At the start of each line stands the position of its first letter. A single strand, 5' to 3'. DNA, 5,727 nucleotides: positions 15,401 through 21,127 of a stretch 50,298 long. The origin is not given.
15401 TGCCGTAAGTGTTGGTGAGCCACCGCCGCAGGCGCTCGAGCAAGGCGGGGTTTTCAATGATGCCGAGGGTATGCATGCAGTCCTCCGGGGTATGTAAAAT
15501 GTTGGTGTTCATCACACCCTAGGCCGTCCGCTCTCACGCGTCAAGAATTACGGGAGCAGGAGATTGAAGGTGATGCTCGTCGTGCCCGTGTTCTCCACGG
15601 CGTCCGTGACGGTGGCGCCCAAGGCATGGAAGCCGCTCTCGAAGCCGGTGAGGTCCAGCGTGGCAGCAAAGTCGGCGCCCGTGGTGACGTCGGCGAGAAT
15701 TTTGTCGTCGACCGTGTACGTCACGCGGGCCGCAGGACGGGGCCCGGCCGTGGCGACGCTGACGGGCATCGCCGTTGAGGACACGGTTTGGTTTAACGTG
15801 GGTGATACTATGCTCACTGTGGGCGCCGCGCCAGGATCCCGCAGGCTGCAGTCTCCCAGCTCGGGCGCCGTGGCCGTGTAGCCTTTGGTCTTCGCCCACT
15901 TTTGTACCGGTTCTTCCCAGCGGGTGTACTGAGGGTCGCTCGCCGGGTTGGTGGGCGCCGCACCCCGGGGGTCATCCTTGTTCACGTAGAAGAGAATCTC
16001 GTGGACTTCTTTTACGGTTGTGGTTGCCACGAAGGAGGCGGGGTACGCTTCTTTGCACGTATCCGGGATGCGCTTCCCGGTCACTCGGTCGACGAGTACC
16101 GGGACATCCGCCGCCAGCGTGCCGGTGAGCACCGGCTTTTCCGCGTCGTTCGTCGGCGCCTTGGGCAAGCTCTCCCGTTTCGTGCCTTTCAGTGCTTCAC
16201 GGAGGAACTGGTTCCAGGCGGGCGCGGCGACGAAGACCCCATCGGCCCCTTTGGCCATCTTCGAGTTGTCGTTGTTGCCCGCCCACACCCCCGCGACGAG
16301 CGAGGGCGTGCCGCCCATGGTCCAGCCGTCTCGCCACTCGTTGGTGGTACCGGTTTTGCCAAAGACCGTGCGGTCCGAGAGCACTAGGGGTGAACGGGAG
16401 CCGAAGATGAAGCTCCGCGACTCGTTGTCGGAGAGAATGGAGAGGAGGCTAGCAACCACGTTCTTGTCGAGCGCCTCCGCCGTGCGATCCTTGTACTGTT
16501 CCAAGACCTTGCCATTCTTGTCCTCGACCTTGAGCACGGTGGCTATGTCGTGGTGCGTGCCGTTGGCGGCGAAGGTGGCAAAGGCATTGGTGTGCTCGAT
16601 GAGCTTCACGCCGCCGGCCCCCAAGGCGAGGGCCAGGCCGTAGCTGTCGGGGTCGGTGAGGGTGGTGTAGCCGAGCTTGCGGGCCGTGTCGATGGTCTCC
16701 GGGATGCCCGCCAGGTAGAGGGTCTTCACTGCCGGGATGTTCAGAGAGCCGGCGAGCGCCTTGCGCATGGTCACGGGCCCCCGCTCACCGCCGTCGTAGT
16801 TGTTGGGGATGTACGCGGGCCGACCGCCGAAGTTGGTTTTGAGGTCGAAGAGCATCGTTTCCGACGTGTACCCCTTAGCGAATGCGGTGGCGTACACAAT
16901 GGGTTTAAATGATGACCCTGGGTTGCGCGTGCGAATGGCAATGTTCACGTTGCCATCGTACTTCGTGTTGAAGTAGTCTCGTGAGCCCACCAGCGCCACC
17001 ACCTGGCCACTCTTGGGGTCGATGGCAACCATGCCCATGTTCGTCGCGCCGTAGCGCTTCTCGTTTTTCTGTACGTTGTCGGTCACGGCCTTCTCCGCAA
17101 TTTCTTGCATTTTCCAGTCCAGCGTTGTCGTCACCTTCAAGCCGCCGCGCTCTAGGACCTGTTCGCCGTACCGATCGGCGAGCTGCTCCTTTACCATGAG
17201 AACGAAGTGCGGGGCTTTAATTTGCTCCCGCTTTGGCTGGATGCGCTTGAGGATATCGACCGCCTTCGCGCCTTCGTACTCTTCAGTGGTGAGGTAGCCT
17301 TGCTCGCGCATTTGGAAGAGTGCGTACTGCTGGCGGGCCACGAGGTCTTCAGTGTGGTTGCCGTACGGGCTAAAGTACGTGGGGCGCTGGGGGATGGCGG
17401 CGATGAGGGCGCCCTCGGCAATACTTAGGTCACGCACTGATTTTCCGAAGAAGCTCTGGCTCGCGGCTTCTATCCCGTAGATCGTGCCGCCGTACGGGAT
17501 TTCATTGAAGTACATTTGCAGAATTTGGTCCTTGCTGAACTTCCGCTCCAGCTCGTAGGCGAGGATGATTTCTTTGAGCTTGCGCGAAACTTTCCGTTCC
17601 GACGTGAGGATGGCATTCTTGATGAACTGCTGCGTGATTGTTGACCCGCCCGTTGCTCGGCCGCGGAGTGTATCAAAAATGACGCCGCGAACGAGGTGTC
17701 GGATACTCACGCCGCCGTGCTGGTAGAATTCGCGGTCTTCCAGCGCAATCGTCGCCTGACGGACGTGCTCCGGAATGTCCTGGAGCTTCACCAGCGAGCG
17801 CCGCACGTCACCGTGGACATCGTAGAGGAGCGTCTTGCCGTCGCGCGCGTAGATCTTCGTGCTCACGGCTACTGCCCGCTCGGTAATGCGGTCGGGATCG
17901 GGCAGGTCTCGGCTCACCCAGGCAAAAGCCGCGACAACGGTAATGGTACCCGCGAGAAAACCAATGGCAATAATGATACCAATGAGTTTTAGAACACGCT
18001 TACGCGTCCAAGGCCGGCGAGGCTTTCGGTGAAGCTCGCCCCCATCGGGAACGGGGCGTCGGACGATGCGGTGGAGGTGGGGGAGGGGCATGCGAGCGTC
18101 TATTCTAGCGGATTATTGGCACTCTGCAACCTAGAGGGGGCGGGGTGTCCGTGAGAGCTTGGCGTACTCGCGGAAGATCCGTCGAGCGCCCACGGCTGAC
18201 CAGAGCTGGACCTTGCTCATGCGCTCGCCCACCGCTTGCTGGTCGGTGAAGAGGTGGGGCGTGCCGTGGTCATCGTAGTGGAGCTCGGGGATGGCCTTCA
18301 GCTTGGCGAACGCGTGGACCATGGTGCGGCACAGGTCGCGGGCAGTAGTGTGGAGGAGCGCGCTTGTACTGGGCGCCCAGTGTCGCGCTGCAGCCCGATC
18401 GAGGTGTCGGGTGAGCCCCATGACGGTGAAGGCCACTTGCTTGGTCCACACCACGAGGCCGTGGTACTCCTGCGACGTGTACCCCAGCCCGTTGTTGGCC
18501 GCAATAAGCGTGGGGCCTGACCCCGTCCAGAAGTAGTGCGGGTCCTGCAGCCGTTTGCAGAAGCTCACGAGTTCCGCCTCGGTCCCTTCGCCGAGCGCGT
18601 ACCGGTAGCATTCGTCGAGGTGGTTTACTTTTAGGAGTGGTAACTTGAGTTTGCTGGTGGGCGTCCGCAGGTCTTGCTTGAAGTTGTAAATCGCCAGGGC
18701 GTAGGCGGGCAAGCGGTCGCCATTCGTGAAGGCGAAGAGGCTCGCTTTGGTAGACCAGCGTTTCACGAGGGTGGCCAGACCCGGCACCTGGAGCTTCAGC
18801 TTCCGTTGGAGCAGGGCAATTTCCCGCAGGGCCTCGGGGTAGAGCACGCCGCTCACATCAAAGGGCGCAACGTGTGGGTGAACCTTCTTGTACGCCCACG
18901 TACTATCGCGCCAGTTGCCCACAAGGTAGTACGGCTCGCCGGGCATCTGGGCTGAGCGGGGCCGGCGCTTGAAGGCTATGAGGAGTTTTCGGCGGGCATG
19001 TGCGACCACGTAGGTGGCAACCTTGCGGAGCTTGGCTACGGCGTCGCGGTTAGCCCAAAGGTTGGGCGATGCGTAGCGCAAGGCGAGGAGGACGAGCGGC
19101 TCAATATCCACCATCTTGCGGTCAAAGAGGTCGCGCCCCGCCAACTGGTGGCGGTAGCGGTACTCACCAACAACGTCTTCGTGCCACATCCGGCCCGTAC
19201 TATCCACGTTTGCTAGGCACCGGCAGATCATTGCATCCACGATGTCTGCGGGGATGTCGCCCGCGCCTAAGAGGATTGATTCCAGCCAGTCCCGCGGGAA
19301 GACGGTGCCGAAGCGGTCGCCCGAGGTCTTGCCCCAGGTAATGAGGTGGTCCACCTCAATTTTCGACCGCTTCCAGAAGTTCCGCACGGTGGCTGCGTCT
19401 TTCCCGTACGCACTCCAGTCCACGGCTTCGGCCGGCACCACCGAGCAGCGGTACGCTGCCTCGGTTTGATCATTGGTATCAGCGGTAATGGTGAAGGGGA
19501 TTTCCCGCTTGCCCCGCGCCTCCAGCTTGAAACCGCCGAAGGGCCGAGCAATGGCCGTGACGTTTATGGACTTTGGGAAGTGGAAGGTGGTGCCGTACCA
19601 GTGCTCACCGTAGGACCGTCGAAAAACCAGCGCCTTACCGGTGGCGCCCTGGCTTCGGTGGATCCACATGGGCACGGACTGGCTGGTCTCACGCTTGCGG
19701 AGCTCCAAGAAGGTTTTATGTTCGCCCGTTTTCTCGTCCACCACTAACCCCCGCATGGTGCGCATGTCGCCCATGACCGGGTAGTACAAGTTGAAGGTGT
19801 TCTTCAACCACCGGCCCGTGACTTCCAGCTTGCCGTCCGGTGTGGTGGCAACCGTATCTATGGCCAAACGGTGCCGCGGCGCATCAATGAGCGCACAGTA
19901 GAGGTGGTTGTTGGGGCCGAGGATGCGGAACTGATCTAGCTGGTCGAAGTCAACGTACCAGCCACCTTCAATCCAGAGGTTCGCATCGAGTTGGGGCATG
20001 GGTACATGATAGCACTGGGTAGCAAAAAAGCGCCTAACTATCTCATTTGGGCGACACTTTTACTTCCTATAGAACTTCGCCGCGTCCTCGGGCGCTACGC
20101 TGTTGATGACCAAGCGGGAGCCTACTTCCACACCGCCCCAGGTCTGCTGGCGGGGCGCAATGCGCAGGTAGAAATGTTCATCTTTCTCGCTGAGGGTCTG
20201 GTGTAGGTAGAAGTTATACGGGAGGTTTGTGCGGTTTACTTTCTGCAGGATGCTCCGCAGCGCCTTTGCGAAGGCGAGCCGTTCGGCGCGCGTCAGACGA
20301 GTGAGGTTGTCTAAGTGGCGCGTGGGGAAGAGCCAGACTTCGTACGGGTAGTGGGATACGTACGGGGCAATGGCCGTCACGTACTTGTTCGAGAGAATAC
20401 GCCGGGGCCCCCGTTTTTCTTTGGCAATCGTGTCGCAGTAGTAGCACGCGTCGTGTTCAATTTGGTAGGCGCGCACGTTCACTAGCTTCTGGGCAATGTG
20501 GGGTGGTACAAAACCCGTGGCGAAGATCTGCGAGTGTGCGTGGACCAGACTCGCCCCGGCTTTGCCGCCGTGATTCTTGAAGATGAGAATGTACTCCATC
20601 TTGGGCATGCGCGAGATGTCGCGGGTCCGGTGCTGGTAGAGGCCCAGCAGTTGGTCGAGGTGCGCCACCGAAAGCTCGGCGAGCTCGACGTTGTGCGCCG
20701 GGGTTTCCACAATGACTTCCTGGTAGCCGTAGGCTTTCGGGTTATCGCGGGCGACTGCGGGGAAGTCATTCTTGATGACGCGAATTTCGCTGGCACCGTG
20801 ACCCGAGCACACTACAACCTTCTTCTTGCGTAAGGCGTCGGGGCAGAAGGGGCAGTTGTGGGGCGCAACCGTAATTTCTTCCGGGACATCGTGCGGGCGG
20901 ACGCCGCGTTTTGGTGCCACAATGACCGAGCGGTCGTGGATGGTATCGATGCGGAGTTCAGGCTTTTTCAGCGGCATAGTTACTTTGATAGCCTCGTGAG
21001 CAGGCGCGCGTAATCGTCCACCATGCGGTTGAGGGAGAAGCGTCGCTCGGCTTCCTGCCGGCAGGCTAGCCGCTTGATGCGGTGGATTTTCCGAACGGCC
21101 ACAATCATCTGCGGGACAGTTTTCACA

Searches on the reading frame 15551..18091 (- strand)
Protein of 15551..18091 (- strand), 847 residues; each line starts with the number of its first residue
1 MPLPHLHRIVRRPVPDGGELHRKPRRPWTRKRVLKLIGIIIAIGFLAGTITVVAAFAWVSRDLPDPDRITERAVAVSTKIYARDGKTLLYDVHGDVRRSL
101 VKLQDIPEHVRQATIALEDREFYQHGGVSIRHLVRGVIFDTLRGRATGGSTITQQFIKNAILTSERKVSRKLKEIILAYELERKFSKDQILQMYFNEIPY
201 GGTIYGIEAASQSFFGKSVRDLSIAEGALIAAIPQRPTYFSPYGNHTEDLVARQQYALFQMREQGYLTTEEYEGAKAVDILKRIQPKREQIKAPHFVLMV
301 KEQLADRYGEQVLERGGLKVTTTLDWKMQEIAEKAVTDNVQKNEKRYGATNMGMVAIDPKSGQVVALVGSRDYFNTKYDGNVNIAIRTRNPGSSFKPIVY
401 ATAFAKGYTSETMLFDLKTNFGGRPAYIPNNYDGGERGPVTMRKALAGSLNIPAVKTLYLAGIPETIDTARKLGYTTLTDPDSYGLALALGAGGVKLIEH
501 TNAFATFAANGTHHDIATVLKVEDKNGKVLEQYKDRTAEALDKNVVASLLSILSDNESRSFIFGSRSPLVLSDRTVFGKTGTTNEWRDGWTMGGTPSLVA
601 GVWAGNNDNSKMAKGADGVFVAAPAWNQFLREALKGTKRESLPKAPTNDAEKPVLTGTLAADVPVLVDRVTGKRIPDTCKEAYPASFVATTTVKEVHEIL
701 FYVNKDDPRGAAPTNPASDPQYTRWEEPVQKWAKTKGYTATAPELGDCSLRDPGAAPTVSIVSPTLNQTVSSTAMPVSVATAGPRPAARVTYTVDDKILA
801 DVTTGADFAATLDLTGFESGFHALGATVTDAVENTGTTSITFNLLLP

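Call 11: search_protein_families(library=pfam, proteins=[window:15551-18091:-], max_evalue=0.001)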
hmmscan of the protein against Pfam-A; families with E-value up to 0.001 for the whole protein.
window:15551-18091:- (847 aa): 2 families
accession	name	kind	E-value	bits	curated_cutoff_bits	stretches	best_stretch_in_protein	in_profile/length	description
PF00912.28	Transgly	-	2.9e-57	193.4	27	1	92-261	8-177/178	Transglycosylase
PF00905.27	Transpeptidase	-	5.2e-16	59.1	22.1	1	352-596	1-266/299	Penicillin binding protein transpeptidase domain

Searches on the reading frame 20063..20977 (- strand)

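Call 12: search_protein_families(library=pfam, proteins=[window:20063-20977:-], max_evalue=0.001)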
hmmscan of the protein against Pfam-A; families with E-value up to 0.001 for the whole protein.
window:20063-20977:- (305 aa): 5 families
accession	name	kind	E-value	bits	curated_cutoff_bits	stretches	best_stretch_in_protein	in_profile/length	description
PF01087.27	GalP_UDP_transf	-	3e-14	54.3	22.1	1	79-158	105-184/184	Galactose-1-phosphate uridyl transferase, N-terminal domain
PF16285.10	DUF4931_N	-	1.4e-11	45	24.1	1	32-152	10-119/124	Domain of unknown function (DUF4931) N-terminal domain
PF02744.22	GalP_UDP_tr_C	-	8.1e-07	29.3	29.2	1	168-264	5-105/165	Galactose-1-phosphate uridyl transferase, C-terminal domain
PF01230.28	HIT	-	4.2e-05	24.5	21.5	0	72-151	15-92/98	HIT domain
PF16268.10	DUF4921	-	0.00022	20.7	28.5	1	108-298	201-388/425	Domain of unknown function (DUF4921)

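Call 76: search_protein_families(library=ncbifam, proteins=[window:20063-20977:-], max_evalue=0.00001)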
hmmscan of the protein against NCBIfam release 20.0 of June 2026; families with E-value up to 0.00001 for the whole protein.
window:20063-20977:- (305 aa): 2 families
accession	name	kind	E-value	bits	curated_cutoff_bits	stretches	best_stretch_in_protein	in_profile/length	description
NF008724.0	PRK11720.1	equivalog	2.8e-34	118.8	448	1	4-265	8-287/348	UDP-glucose--hexose-1-phosphate uridylyltransferase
TIGR00209.1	galT_1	equivalog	2.9e-29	102.1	102.1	1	5-266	10-289/349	galactose-1-phosphate uridylyltransferase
